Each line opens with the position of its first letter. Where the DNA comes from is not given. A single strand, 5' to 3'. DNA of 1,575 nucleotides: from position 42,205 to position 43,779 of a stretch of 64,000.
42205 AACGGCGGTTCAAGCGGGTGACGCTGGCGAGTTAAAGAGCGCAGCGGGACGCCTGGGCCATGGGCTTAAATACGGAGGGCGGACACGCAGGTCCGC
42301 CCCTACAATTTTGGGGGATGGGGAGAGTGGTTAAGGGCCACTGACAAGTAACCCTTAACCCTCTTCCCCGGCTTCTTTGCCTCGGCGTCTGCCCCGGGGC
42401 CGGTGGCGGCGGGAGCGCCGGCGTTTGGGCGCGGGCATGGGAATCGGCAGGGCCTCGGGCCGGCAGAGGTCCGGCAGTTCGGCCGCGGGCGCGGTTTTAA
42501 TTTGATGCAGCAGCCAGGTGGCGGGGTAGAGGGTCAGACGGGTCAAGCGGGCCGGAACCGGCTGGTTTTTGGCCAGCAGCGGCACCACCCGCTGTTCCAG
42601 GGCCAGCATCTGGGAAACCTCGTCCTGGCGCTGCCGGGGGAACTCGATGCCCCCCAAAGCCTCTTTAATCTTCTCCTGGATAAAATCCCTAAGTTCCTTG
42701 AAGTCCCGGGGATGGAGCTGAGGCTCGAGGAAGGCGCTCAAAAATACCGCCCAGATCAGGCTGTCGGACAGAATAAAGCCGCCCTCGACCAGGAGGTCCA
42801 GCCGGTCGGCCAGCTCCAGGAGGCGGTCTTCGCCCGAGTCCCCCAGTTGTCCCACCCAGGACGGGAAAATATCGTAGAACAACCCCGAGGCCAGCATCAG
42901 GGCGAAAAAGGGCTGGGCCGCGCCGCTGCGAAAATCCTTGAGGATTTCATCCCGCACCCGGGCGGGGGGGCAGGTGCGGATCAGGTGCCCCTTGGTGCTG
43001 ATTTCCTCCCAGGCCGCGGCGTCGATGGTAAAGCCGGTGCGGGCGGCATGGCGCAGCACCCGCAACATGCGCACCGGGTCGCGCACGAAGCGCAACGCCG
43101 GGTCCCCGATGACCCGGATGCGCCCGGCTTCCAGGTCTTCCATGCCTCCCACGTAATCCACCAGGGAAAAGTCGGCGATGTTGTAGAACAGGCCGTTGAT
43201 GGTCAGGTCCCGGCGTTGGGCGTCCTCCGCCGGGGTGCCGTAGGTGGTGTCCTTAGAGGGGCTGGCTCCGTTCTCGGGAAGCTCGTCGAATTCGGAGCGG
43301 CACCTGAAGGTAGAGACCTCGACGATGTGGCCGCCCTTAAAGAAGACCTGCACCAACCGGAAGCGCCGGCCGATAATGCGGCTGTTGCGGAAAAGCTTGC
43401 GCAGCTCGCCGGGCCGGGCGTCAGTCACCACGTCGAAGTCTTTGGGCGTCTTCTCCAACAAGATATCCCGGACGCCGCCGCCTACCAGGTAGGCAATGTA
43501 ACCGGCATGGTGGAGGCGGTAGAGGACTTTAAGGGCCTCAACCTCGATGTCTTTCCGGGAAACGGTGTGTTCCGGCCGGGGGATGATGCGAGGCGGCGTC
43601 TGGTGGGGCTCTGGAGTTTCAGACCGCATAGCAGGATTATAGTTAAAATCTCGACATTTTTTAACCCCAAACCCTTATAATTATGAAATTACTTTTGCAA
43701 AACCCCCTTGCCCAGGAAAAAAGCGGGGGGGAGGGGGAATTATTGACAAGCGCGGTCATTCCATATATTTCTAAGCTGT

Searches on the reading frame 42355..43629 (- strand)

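Call 61: search_protein_families(library=pfam, proteins=[window:42355-43629:-], max_evalue=0.001)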
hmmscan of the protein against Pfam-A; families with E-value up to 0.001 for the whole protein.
window:42355-43629:- (424 aa): 2 families
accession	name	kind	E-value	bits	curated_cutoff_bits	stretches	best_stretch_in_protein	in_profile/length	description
PF01743.26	PolyA_pol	-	7.9e-35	120.4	23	1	46-172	1-126/126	Poly A polymerase head domain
PF12627.12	PolyA_pol_RNAbd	-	3.7e-13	49.5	22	1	199-257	1-59/64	Probable RNA and SrmB- binding site of polymerase A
